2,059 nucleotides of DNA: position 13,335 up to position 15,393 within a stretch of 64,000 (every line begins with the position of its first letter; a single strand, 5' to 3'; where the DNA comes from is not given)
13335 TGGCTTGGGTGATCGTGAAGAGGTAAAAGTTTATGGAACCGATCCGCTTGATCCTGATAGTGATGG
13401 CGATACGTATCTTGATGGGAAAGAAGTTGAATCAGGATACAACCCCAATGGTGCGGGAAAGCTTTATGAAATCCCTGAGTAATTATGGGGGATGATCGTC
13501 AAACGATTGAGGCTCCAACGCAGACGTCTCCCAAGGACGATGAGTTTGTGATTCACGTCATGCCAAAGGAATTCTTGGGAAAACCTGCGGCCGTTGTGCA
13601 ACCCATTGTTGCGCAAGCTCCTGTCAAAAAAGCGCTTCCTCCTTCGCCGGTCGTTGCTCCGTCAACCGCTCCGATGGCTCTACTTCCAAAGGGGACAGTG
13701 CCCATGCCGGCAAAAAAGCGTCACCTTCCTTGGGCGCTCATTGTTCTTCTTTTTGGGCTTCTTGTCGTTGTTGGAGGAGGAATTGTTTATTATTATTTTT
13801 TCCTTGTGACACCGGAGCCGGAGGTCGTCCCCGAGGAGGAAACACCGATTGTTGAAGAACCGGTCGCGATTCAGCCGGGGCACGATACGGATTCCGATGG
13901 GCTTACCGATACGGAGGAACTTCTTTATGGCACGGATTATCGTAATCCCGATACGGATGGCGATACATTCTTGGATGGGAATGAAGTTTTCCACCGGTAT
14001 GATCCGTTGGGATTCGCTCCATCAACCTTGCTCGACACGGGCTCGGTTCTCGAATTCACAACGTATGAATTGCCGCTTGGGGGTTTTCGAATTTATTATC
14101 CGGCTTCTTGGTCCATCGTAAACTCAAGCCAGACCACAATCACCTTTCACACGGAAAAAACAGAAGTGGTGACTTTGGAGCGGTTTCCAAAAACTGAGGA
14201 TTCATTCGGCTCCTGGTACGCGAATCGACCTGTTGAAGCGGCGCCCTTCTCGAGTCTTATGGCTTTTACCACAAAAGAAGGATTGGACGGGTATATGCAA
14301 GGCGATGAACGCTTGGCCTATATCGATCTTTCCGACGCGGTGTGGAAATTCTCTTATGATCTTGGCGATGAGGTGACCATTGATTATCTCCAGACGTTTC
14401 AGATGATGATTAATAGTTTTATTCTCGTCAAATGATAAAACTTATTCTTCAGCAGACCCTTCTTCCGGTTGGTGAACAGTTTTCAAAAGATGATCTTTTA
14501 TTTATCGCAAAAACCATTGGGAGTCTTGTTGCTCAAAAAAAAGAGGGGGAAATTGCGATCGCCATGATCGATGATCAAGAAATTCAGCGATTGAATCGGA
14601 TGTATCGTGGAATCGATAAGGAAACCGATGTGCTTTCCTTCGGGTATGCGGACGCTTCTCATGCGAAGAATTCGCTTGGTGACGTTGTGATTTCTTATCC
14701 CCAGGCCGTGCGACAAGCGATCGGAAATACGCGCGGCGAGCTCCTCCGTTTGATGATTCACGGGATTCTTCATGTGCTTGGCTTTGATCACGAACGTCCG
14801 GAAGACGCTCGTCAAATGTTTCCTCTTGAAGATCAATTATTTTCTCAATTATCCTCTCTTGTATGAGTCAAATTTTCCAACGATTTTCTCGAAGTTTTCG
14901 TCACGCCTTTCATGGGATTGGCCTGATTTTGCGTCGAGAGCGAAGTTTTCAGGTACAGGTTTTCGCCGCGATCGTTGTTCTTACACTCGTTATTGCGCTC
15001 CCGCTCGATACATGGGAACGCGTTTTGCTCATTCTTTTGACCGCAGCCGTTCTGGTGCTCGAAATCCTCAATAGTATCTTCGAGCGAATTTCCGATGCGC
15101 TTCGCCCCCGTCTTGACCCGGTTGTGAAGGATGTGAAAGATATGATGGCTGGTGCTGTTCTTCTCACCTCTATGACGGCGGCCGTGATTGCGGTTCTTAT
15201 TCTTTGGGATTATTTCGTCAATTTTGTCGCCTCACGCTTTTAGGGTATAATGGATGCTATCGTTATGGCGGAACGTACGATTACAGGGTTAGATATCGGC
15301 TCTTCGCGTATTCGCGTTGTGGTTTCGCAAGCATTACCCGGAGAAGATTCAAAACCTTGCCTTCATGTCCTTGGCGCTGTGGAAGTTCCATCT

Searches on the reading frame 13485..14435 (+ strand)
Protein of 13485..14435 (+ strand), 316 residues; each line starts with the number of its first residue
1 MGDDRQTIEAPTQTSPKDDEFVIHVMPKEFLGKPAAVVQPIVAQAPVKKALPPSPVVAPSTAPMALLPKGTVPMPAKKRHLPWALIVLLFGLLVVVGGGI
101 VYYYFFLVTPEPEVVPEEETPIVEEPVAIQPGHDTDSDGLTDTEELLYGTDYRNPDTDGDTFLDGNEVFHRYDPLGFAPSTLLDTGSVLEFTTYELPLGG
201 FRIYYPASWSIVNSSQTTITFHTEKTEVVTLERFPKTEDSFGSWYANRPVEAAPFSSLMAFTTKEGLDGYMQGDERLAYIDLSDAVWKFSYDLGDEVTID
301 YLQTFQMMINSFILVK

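Call 9: search_protein_families(library=pfam, proteins=[window:13485-14435:+], max_evalue=0.01)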
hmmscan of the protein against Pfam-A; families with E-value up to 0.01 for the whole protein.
window:13485-14435:+ (316 aa): 1 family
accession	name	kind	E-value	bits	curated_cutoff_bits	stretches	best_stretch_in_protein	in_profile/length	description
PF18884.5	TSP3_bac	-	0.0046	17.2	25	0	134-151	1-18/22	Bacterial TSP3 repeat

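Call 33: search_protein_families(library=ncbifam, proteins=[window:13485-14435:+], max_evalue=0.01)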
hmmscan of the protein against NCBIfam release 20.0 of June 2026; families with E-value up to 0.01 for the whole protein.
window:13485-14435:+ (316 aa): 1 family
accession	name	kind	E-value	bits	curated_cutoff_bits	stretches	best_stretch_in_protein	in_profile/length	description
NF033765.2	gliding_CglD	equivalog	3.7e-05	21.7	400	1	133-168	206-241/1124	adventurous gliding motility lipoprotein CglD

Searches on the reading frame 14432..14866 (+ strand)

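Call 9: search_protein_families(library=pfam, proteins=[window:14432-14866:+], max_evalue=0.01)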
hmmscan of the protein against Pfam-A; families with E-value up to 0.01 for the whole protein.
window:14432-14866:+ (144 aa): 1 family
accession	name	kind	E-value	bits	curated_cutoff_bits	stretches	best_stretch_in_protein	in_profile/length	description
PF02130.23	YbeY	-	7e-31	107.2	25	1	32-140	21-129/129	Endoribonuclease YbeY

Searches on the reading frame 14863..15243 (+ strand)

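Call 9: search_protein_families(library=pfam, proteins=[window:14863-15243:+], max_evalue=0.01)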
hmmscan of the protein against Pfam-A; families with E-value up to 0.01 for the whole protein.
window:14863-15243:+ (126 aa): 1 family
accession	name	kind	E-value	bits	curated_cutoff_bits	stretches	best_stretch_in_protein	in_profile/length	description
PF01219.24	DAGK_prokar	-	4.8e-26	91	22.3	1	13-114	1-102/102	Prokaryotic diacylglycerol kinase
